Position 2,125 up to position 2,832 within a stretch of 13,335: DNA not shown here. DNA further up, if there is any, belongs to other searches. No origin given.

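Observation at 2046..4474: Atypical packaging module: no recognisable small terminase upstream of terL, and a terminator plus small genes between terL and portal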

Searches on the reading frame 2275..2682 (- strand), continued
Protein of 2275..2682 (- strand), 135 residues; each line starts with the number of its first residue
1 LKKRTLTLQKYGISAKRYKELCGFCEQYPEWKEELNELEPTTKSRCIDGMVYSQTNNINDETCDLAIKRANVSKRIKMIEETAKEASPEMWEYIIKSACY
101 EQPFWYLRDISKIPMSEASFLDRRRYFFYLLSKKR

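Call 36: search_protein_families(library=phrogs, alignment_id=A4, max_evalue=0.01)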
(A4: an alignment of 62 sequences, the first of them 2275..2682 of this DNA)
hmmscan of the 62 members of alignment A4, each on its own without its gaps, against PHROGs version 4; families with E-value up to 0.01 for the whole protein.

A. member 1, window:2275-2682:- (135 aa): 1 family
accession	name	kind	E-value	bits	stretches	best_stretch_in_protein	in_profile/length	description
phrog_11237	-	unknown function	7.8e-39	134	1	5-135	9-138/139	-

B. families by the number of members that match (of 62 scanned): 8 families
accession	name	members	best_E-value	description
phrog_11237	-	62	6.3e-47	-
phrog_248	-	18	9.1e-09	transcriptional activator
phrog_36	-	4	6.4e-05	transcriptional regulator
phrog_7989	-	1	0.0018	-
phrog_12844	-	1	0.0027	-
phrog_8834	-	1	0.0028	-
phrog_6568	-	1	0.0039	-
phrog_15125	-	1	0.0087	-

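Call 39: find_related_loci(query=A2, collection=viral_contigs, flank=5000)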
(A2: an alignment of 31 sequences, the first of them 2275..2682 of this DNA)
Query A2 (135 aa) in viral_contigs; peptide patterns used: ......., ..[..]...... (x = any residue, [..] = any of these).
95 stretches matched a pattern; 88 encode a relative of the query (tblastn E <= 1e-3); the best 80 are kept; 80 distinct loci.
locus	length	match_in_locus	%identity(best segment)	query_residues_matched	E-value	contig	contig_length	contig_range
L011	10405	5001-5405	90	1-135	7e-75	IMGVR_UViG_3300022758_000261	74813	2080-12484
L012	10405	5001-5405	90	1-135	2e-73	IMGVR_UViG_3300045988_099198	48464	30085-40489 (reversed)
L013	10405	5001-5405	89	1-135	8e-73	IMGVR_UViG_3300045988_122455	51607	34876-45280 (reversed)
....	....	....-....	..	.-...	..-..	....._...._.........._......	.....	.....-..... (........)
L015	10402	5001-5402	67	1-135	6e-58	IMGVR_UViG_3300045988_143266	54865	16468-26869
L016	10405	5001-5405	60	1-135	1e-53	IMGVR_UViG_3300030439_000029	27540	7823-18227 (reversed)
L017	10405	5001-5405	60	1-135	1e-53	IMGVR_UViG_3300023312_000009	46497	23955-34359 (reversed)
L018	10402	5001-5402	58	2-135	6e-51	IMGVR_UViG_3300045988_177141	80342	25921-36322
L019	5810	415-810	59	2-133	1e-50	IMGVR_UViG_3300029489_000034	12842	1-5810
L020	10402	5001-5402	58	2-135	1e-50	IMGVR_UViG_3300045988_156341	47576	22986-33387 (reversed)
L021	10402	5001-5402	58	2-135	1e-50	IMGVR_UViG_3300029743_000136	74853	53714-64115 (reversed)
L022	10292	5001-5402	58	1-135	5e-46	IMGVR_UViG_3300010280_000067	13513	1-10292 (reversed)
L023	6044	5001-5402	56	1-135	7e-46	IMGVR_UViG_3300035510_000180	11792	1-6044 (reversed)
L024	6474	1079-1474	52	1-135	8e-45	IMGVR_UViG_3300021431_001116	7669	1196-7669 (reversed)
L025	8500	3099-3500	53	1-135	3e-44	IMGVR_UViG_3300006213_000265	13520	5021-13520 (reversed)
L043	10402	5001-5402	49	1-135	6e-39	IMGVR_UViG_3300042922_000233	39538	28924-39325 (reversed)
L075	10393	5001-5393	50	3-135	6e-36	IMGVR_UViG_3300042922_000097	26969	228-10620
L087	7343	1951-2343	47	3-135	5e-33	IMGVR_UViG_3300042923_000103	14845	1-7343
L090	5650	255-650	46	3-135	1e-31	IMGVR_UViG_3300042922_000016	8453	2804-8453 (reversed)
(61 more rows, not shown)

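Call 40: fold_search(model_id=the predicted structure, library=viral)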
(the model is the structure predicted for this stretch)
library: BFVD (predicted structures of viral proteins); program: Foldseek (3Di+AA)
matches with E <= 10: 131; with E <= 0.001: 1
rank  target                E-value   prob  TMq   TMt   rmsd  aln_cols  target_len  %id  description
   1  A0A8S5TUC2            2.7e-06  1.00  0.77  0.44   6.0       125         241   30  Uncharacterized protein [Siphoviridae sp. ctWT735]
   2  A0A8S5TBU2            6.6e-03  1.00  0.59  0.59   4.4       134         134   18  Uncharacterized protein [Myoviridae sp. ctLq07]
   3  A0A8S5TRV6            4.3e-02  1.00  0.58  0.52   4.9       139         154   12  Uncharacterized protein [Siphoviridae sp. ctW4q29]
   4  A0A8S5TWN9            4.8e-02  1.00  0.48  0.49   7.0       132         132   17  Uncharacterized protein [Siphoviridae sp. ctcx61]
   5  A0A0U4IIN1            7.6e-02  0.98  0.43  0.41   7.1       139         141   14  (no name in the UniProt tables at hand)
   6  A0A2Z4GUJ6            8.9e-02  1.00  0.51  0.52   6.3       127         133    9  (no name in the UniProt tables at hand)
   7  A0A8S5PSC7            9.9e-02  0.96  0.41  0.41   6.1       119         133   13  ECF sigma factor [Myoviridae sp. ctHfT6]
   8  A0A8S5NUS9            1.6e-01  0.99  0.52  0.51   4.9       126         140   11  Uncharacterized protein [Myoviridae sp. ct1CM14]
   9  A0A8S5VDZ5            1.7e-01  0.60  0.34  0.33  12.8       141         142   15  Uncharacterized protein [Siphoviridae sp. ctClL93]
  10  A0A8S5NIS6            2.1e-01  0.98  0.52  0.48   7.3       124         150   10  Uncharacterized protein [Siphoviridae sp. cttpk5]
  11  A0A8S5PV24            2.1e-01  0.54  0.31  0.27  18.2       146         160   13  Sigma-70, region 4 [Siphoviridae sp. ctGuJ10]
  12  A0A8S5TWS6            2.4e-01  0.99  0.54  0.54   5.7       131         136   16  Transcriptional activator [Myoviridae sp. ctXho31]
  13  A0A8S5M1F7            2.8e-01  0.96  0.49  0.44   6.0       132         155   17  Uncharacterized protein [Siphoviridae sp. ctLAw30]
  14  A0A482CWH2            2.8e-01  0.90  0.43  0.40   6.4       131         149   14  (no name in the UniProt tables at hand)
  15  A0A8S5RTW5            2.8e-01  0.63  0.30  0.29   8.8       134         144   18  Uncharacterized protein [Ackermannviridae sp.]
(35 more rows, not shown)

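Call 53: search_protein_families(library=ncbifam, alignment_id=A4, max_evalue=0.1)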
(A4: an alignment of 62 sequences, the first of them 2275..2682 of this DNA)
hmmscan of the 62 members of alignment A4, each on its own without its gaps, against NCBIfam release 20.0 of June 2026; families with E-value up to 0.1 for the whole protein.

A. member 1, window:2275-2682:- (135 aa): 0 families

B. families by the number of members that match (of 62 scanned): 22 families
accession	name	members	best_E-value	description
TIGR01637.1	phage_arpU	3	2.1e-06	ArpU family phage packaging/lysis transcriptional regulator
NF047583.1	LIC10604_fam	2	0.0073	LIC10604 family protein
NF009167.0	PRK12514.1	1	0.00023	RNA polymerase sigma factor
NF047983.1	T4SS_Risk1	1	0.003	T4SS effector phosphatidylinositol 3-Kinase RisK1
TIGR00721.1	tfx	1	0.0071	Tfx family DNA-binding protein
NF042981.1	EthbenzDh_ebdD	1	0.0096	ethylbenzene dehydrogenase subunit delta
TIGR03234.1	OH-pyruv-isom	1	0.013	hydroxypyruvate isomerase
NF051880.1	FlagAsmCDGMPTipF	1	0.017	flagella assembly cyclic-di-GMP phosphodiesterase TipF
TIGR03589.1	PseB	1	0.031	UDP-N-acetylglucosamine 4,6-dehydratase (inverting)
NF009172.0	PRK12519.1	1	0.049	RNA polymerase sigma factor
NF045971.1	conju_CD1110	1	0.05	VirB4-like conjugal transfer ATPase, CD1110 family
NF047612.1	LIC_10740_fam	1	0.052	LIC_10740 family protein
NF003034.1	PRK03918.1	1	0.053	DNA double-strand break repair ATPase Rad50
NF011141.0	PRK14555.1-1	1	0.061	RNA-binding protein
TIGR03288.1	CoB_CoM_SS_B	1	0.066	CoB--CoM heterodisulfide reductase subunit B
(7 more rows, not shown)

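Call 58: search_protein_families(library=phrogs, proteins=[L075:6947-7417:+, L075:7410-9077:+, L075:9093-10349:+, L043:5818-6378:+, L043:6384-6794:+, L043:6721-8130:+, L043:8417-9934:+, L090:2632-3012:+, L090:3009-4679:+, L087:4137-6254:+], max_evalue=0.0001)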
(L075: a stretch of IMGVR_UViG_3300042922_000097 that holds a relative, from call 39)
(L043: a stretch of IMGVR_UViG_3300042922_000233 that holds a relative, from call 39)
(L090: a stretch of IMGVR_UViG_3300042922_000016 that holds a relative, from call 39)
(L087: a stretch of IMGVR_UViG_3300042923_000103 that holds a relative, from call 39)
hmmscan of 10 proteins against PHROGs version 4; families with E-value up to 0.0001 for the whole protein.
L075:6947-7417:+ (156 aa): 1 family
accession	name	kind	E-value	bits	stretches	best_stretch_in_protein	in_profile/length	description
phrog_83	-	head and packaging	5.4e-22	79.5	1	6-155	41-202/246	terminase small subunit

L075:7410-9077:+ (555 aa): 5 families
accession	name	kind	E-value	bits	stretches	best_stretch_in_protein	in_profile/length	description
phrog_9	-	head and packaging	8.5e-97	326.9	1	29-544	176-667/812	terminase large subunit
phrog_2699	-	head and packaging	7e-69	233.1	1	243-544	2-297/315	terminase large subunit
phrog_4914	-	head and packaging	4.1e-23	83.1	1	4-195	8-211/213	terminase large subunit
phrog_7331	-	head and packaging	6.4e-15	55.7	1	454-539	6-91/113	terminase large subunit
phrog_37124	-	unknown function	4.3e-09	37.4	1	418-476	72-130/143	-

L075:9093-10349:+ (418 aa): 4 families
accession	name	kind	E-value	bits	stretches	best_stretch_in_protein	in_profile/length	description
phrog_12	-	head and packaging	9.5e-66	224.1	1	32-412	76-459/646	portal protein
phrog_2662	-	head and packaging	4.3e-30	105.9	1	39-391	57-429/717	portal protein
phrog_5929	-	head and packaging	6.1e-25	88.9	1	201-410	9-223/228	portal protein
phrog_11323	-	unknown function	4.8e-15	56.8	1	300-397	22-120/130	-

L043:5818-6378:+ (186 aa): 1 family
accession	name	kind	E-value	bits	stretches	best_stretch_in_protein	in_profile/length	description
phrog_513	-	integration and excision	4e-05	24.1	0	115-171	105-175/208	transposase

L043:6384-6794:+ (136 aa): 2 families
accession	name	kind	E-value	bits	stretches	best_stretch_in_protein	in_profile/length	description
phrog_2538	-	head and packaging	8e-15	56.1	1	10-131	1-125/129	terminase small subunit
phrog_24579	-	head and packaging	1.1e-10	42.6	1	13-114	15-113/126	terminase small subunit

L043:6721-8130:+ (469 aa): 3 families
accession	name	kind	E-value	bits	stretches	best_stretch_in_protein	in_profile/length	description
phrog_10250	-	head and packaging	1.5e-07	32.3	1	242-455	8-210/228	terminase large subunit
phrog_5653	-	head and packaging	1.1e-05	26.2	0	400-457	118-177/199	terminase large subunit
phrog_29775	-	unknown function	8.6e-05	23.3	0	45-180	3-145/212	-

L043:8417-9934:+ (505 aa): 1 family
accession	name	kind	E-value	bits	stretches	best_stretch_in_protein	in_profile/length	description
phrog_533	-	head and packaging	2.4e-83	281.3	1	4-487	6-485/495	portal protein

L090:2632-3012:+ (126 aa): 1 family
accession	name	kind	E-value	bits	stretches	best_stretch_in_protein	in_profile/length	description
phrog_1066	-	unknown function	1.4e-24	87.6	1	9-121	5-115/119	-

L090:3009-4679:+ (556 aa): 6 families
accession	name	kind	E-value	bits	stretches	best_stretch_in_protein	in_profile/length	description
phrog_9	-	head and packaging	8.7e-143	479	1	22-553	176-672/812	terminase large subunit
phrog_2699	-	head and packaging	9.8e-64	216.2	1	246-551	3-300/315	terminase large subunit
phrog_4914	-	head and packaging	3.8e-33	115.9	1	4-196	11-211/213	terminase large subunit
phrog_10517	-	head and packaging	2.7e-25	90.1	1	7-147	40-178/207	terminase large subunit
phrog_7331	-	head and packaging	1.3e-19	70.8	1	456-552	7-100/113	terminase large subunit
phrog_37124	-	unknown function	1.4e-12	48.6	1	357-471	2-124/143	-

L087:4137-6254:+ (705 aa): 12 families
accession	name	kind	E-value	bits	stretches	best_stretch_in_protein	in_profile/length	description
phrog_2606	-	head and packaging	1e-88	298.7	1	5-264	2-276/310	terminase small subunit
phrog_3717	-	head and packaging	2.2e-41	143.1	1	285-566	16-270/277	terminase large subunit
phrog_5653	-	head and packaging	3.5e-34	119.3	1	524-698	6-179/199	terminase large subunit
phrog_18557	-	head and packaging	1.2e-31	109.6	1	628-705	2-79/88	terminase large subunit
phrog_51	-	head and packaging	2.3e-28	100.7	1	10-256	4-232/261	terminase small subunit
phrog_6672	-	head and packaging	8.3e-22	78.3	1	572-704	4-134/145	terminase large subunit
phrog_1889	-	head and packaging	1.2e-13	52.2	1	4-55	1-53/276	terminase small subunit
phrog_8711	-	head and packaging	2.7e-13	50.8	1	277-353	10-86/89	terminase large subunit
phrog_509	-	head and packaging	9.2e-10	39.5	1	6-59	2-56/238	terminase small subunit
phrog_4151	-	DNA, RNA and nucleotide metabolism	2e-06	28.7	1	11-71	9-67/154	DNA binding protein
phrog_5751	-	head and packaging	3.5e-05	23.9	0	12-50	73-109/548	terminase large subunit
phrog_14025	-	unknown function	7.2e-05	24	0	24-50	30-56/98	-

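Call 75: search_protein_families(library=phrogs, proteins=[L004:8620-9279:+, L004:9292-9702:+, L004:11029-11370:+, L004:11475-11786:+, L004:12135-12650:+, L004:12647-12892:+, L004:13006-13824:+, L004:13904-14338:+, L004:14340-15032:+, L004:15093-15479:+], max_evalue=0.01)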
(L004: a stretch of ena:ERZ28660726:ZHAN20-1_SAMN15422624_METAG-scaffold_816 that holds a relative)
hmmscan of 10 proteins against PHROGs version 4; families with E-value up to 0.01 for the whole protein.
L004:8620-9279:+ (219 aa): 4 families
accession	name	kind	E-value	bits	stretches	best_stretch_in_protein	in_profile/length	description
phrog_172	-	head and packaging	4.8e-13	50.7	1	10-194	19-195/229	head scaffolding protein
phrog_2932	-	head and packaging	0.00026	21.8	1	10-130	2-142/224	head scaffolding protein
phrog_8693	-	tail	0.0054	17.7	1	27-121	73-170/258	pilot protein for DNA ejection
phrog_2303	-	head and packaging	0.0082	17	0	11-133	4-138/219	head scaffolding protein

L004:9292-9702:+ (136 aa): 1 family
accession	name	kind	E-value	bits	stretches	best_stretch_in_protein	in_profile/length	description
phrog_909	-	head and packaging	1e-12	49.2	1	10-100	5-95/113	major head protein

L004:11029-11370:+ (113 aa): 1 family
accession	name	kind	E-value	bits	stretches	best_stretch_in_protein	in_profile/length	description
phrog_132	-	connector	5.7e-05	24.1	1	14-97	22-91/124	head-tail adaptor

L004:11475-11786:+ (103 aa): 2 families
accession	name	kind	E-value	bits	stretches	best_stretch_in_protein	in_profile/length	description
phrog_937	-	other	7.9e-12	46.5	1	1-101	1-111/115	hemolysin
phrog_1193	-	other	2.4e-08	34.9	1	36-100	20-70/76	hemolysin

L004:12135-12650:+ (171 aa): 1 family
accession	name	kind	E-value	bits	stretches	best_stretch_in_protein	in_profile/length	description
phrog_21718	-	unknown function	1.1e-18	68.7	1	4-154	1-147/159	-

L004:12647-12892:+ (81 aa): 0 families

L004:13006-13824:+ (272 aa): 1 family
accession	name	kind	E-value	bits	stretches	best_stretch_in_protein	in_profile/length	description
phrog_16490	-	unknown function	1e-95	321.6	1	1-271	3-279/286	-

L004:13904-14338:+ (144 aa): 0 families

L004:14340-15032:+ (230 aa): 0 families

L004:15093-15479:+ (128 aa): 3 families
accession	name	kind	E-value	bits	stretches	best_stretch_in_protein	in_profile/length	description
phrog_1233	-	unknown function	5.2e-07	30.1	1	4-110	11-107/306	-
phrog_13742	-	other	0.00014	22.5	1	12-73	12-78/248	peptidase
phrog_87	-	other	0.0054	17.5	1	33-97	64-123/227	metallo-protease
